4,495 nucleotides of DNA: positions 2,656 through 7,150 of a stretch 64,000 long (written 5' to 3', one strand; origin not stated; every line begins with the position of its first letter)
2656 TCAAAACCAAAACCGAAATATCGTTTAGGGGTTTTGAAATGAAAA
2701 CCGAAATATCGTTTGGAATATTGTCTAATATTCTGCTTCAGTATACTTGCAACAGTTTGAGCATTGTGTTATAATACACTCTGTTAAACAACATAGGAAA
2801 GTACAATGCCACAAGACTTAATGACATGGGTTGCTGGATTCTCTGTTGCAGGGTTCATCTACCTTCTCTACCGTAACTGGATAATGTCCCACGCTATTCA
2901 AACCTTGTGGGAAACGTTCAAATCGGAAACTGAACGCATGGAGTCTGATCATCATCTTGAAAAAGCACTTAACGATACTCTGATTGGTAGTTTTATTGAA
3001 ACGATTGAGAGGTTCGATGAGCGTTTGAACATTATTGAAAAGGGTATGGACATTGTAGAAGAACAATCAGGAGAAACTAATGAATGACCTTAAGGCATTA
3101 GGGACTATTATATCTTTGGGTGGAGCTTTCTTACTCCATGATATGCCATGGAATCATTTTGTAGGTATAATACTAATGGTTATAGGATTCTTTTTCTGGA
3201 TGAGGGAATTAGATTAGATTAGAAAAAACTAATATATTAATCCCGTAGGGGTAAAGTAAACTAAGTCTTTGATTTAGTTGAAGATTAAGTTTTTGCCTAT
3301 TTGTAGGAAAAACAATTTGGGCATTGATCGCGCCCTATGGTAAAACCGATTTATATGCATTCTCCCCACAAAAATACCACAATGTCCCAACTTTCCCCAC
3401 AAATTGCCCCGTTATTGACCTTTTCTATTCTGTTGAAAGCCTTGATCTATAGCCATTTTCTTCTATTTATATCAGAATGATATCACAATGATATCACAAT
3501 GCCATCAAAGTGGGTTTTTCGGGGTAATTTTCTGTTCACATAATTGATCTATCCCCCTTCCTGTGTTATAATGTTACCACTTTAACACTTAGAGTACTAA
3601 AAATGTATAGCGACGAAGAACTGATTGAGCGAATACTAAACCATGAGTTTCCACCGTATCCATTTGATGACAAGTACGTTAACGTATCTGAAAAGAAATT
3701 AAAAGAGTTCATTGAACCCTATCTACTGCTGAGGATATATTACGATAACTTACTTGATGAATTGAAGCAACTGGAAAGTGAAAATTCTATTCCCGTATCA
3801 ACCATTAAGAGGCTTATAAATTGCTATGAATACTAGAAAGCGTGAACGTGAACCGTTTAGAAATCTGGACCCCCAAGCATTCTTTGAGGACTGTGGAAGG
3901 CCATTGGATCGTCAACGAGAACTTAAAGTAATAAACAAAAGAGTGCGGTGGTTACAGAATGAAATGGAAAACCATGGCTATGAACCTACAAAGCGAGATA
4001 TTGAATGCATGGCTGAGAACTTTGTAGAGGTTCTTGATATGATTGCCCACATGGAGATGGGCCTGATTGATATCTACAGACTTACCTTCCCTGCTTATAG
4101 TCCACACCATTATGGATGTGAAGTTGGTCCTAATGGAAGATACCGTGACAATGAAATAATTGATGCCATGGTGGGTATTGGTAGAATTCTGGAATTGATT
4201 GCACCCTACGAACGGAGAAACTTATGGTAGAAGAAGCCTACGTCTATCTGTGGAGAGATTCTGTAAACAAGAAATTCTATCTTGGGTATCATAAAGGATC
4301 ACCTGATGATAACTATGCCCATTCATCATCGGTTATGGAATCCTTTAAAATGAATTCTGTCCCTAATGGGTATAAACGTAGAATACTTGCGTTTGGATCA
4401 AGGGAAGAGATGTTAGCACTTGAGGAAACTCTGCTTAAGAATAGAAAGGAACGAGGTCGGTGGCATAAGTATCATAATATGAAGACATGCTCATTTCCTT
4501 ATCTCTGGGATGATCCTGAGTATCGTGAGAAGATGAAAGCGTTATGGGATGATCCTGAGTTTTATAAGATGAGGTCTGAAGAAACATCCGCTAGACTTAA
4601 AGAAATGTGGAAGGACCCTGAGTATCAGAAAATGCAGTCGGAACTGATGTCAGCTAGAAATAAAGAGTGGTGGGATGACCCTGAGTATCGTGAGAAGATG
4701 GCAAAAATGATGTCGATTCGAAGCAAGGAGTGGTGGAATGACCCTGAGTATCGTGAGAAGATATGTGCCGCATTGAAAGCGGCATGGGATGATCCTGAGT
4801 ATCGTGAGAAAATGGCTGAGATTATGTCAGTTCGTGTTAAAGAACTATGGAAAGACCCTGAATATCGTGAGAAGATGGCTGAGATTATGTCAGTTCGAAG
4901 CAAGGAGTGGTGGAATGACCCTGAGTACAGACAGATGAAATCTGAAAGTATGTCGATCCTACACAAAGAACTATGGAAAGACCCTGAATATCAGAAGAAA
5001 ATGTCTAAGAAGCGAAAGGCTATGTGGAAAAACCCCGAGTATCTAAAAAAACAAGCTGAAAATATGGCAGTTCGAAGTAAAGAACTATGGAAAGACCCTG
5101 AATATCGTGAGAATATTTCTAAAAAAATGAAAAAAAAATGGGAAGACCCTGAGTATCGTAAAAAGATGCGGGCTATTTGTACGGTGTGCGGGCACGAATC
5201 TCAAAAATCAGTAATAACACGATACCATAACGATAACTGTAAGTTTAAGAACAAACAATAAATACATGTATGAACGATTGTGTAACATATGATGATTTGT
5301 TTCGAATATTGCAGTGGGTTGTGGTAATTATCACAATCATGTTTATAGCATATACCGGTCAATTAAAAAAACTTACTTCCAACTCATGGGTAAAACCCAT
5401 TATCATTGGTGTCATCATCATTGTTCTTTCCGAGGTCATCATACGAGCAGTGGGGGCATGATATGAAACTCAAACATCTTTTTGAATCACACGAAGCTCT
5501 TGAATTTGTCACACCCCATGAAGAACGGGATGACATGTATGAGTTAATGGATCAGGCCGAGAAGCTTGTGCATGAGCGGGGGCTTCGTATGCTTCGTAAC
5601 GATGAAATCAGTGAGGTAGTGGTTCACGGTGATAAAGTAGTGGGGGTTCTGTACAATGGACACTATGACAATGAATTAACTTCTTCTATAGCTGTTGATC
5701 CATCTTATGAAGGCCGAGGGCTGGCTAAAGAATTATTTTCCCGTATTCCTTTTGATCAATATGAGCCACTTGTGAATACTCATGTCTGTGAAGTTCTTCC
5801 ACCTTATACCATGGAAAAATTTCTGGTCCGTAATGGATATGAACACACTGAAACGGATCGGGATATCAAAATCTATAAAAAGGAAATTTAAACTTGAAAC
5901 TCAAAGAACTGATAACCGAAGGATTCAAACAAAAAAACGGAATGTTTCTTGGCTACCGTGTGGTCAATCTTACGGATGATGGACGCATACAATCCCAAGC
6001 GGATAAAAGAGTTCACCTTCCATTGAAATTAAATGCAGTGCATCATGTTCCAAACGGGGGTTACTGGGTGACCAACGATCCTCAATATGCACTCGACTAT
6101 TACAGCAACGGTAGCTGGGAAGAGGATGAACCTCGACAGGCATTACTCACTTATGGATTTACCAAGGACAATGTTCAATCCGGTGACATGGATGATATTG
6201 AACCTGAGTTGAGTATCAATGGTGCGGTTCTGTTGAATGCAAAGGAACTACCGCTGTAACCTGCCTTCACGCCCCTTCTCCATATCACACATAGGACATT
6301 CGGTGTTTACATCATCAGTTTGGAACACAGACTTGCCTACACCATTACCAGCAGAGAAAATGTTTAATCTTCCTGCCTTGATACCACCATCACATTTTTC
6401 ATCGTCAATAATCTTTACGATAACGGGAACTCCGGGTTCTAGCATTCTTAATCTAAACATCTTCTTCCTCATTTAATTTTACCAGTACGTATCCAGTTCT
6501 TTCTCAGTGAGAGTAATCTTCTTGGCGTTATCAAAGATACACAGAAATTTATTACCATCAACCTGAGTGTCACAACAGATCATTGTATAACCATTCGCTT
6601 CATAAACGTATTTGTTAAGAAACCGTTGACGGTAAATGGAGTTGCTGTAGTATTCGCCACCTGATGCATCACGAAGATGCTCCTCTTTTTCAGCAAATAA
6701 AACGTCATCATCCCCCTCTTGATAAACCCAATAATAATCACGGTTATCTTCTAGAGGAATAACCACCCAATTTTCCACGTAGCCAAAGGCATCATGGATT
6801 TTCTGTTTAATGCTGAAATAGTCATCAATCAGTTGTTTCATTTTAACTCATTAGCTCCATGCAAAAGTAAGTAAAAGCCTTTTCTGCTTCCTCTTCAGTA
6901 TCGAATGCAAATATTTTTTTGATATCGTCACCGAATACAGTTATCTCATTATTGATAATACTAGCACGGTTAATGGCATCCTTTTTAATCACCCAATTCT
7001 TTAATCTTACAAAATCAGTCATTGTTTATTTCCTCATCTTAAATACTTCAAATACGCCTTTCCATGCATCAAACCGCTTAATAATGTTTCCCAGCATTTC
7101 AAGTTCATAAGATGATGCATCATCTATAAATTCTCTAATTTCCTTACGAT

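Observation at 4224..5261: GIY-YIG nuclease carrying 13 tandem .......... repeats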

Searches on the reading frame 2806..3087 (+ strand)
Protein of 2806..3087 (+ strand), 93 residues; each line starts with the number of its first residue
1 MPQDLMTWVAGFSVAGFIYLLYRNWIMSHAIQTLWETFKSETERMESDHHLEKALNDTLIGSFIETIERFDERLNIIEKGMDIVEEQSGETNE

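Call 17: search_protein_families(library=phrogs, proteins=[window:2806-3087:+], max_evalue=0.01)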
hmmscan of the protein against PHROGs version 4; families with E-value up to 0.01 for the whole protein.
window:2806-3087:+ (93 aa): 1 family
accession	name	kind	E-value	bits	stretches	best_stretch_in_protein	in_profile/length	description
phrog_1009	-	unknown function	0.0023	19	1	9-90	16-101/103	-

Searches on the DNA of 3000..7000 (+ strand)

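Call 6: search_dna_similar(query=window:3000-7000:+, collection=phages, mode=near, max_rows=20)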
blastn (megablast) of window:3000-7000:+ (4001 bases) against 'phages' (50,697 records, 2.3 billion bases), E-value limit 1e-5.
No match.

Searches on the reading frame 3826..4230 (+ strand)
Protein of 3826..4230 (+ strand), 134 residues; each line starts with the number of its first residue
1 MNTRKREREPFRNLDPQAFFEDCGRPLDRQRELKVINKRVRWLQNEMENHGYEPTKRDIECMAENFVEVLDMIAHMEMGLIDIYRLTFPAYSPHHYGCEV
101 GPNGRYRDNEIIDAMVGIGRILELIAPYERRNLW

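Call 17: search_protein_families(library=phrogs, proteins=[window:3826-4230:+], max_evalue=0.01)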
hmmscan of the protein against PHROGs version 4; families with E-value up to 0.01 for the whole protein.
window:3826-4230:+ (134 aa): 0 families

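Call 46: find_related_loci(query=window:3826-4227:+, collection=viral_contigs, flank=6000)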
Query window:3826-4227:+ (134 aa) in viral_contigs; peptide patterns used: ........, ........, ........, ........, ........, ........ (x = any residue, [..] = any of these).
6 stretches matched a pattern, but none encodes a relative of the query by tblastn (E <= 1e-3).

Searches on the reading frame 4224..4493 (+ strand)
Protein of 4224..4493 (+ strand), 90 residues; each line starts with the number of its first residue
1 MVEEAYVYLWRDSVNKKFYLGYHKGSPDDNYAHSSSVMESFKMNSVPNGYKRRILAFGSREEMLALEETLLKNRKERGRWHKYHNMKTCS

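Call 25: search_protein_families(library=pfam, proteins=[window:4224-4493:+], max_evalue=10)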
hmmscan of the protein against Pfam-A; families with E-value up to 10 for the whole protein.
seq(90 aa): 1 family
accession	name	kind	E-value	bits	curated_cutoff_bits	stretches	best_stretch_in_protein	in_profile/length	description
PF01541.30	GIY-YIG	-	0.015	16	22.6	1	5-76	2-74/78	GIY-YIG catalytic domain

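Call 26: search_solved_structures(query=A2, max_evalue=10, show_alignments=3)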
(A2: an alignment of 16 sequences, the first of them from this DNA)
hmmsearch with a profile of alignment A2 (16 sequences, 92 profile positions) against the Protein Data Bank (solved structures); distinct sequences matched with E-value up to 10: 0.

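Call 29: find_homologous_proteins(query=A2, max_evalue=0.001)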
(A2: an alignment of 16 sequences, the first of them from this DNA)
Query A2 (16 sequences) (90 aa, profile of the alignment): 124 proteins with E <= 0.001 among 482 candidates; the best 120 are listed.
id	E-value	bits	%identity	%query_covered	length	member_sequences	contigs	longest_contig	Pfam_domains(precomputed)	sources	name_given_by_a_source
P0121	5.3e-41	156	59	91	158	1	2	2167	-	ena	-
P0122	6.1e-41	156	72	91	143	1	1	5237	-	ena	-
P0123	1.1e-40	155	59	91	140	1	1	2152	PF07460.17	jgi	-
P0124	2.2e-40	154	57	98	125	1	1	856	-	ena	-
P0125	2.3e-40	154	67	97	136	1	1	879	-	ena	-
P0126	3.4e-40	154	56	93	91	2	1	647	-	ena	-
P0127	1.1e-39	152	57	92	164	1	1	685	-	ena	-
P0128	1.2e-39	152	56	94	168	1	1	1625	-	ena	-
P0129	1.3e-39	152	56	93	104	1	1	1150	-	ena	-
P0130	1.5e-39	152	62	91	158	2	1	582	-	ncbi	-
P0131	2.3e-39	151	57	92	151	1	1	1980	-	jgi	-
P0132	2.9e-39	151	56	93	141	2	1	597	-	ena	-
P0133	4.4e-39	150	56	91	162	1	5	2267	-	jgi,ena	jgi:hypothetical protein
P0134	4.6e-39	150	62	91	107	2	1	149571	-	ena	-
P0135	5.2e-39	150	60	90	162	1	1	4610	-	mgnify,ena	mgnify:CR=1 FL=1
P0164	5.6e-35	137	55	94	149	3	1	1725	PF07460.17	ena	-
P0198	6.3e-16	76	43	77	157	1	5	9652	-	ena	-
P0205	1.1e-14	72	43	80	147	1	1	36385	-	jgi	jgi:hypothetical protein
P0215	1.2e-12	65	41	82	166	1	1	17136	-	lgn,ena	-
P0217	1.6e-12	65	38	79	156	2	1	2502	PF07460.17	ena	-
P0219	3.2e-12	64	33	93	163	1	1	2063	PF07460.17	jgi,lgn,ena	jgi:hypothetical protein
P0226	1.9e-10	58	37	97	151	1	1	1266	-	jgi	jgi:hypothetical protein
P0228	4.5e-10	57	38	76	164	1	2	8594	PF07460.17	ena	-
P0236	4.2e-9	54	33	81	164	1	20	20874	-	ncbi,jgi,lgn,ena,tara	jgi:hypothetical protein|tara:strand:- start:1810 stop:2304 length:495 start_codon:yes stop_codon:ye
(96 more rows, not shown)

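Call 33: search_protein_families(library=pfam, proteins=[P0228, P0226, P0219, P0217, P0215, P0198, P0205, P0236, P0164, P0123], max_evalue=1)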
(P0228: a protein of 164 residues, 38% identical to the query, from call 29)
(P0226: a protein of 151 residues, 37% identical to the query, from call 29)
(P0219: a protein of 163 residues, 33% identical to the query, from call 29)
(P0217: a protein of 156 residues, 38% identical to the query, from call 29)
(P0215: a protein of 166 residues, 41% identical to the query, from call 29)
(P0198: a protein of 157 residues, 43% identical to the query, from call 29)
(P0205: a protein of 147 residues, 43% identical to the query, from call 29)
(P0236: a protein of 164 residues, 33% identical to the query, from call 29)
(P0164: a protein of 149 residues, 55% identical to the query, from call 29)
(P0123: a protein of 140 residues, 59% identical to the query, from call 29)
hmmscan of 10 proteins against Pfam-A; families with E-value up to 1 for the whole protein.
P0228 (164 aa): 2 families
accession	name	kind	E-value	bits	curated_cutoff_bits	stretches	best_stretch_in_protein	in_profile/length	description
PF07460.16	NUMOD3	-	4.2e-16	59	20.4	2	126-153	10-37/37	NUMOD3 motif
PF01541.30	GIY-YIG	-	0.38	11.5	22.6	0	5-73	2-71/78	GIY-YIG catalytic domain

P0226 (151 aa): 2 families
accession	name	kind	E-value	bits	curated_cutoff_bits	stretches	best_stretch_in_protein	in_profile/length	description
PF03508.18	Connexin43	-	0.079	13.7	25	1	84-124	16-58/79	Gap junction alpha-1 protein (Cx43)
PF19835.5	SegE_GIY-YIG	-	0.23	12.2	25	0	29-88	56-120/123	Putative endonuclease segE, GIY-YIG domain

P0219 (163 aa): 6 families
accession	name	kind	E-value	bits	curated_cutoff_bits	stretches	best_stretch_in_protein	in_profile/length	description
PF07460.16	NUMOD3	-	6.9e-07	29.5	20.4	2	131-146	1-16/37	NUMOD3 motif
PF18347.7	DUF5606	-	0.0084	16.7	25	1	86-113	18-45/46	Domain of unknown function (DUF5606)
PF01541.30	GIY-YIG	-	0.029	15.1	22.6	1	5-23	3-21/78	GIY-YIG catalytic domain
PF17764.6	PriA_3primeBD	-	0.033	14.5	22.7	1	86-140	34-90/96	3'DNA-binding domain (3'BD)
PF21805.3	Imm5_like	-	0.06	13.7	25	1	88-159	7-77/129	Imm-5 like putative immunity protein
PF20172.3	DUF6538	-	0.53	10.4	27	1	93-116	28-51/60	Domain of unknown function (DUF6538)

P0217 (156 aa): 4 families
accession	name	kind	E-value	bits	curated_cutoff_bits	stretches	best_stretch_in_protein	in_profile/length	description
PF07460.16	NUMOD3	-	2.6e-06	27.7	20.4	2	94-122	5-37/37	NUMOD3 motif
PF01541.30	GIY-YIG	-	0.012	16.4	22.6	1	6-27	3-24/78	GIY-YIG catalytic domain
PF10173.14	Mit_KHE1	-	0.1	13.2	22.5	1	35-109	41-92/188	Mitochondrial K+-H+ exchange-related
PF19835.5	SegE_GIY-YIG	-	0.11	13.2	25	1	3-23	16-36/123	Putative endonuclease segE, GIY-YIG domain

P0215 (166 aa): 2 families
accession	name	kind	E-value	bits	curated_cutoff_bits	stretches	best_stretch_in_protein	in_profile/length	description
PF19835.5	SegE_GIY-YIG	-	0.0041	17.8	25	1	4-22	18-36/123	Putative endonuclease segE, GIY-YIG domain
PF11115.13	DUF2623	-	0.14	12.7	25.7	0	80-118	30-68/93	Protein of unknown function (DUF2623)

P0198 (157 aa): 1 family
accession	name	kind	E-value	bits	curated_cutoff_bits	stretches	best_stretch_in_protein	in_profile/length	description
PF01960.23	ArgJ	-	0.33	10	32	0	34-69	276-311/377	ArgJ family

P0205 (147 aa): 1 family
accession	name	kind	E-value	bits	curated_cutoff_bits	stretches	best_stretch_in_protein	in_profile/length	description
PF19835.5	SegE_GIY-YIG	-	0.04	14.6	25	0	29-72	60-105/123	Putative endonuclease segE, GIY-YIG domain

P0236 (164 aa): 0 families

P0164 (149 aa): 5 families
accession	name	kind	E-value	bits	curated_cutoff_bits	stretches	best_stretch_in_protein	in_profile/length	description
PF07460.16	NUMOD3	-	1.9e-16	60.1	20.4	2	115-142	1-28/37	NUMOD3 motif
PF17227.7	DUF5302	-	0.0092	17.4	25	0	119-131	3-15/52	Family of unknown function (DUF5302)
PF01541.30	GIY-YIG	-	0.056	14.2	22.6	1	6-72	3-70/78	GIY-YIG catalytic domain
PF08944.16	p47_phox_C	-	0.12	12.3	27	0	102-111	22-31/33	NADPH oxidase subunit p47Phox, C terminal domain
PF24216.1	DUF7435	-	0.15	12.7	27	1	28-40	8-20/60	Domain of unknown function (DUF7435)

P0123 (140 aa): 1 family
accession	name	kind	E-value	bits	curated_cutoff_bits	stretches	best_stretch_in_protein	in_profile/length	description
PF07460.16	NUMOD3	-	8.4e-06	26.1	20.4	2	96-124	1-36/37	NUMOD3 motif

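Call 72: search_protein_families(library=ncbifam, proteins=[window:4224-4493:+], max_evalue=1)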
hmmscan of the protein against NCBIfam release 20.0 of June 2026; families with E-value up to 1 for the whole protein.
seq(90 aa): 0 families
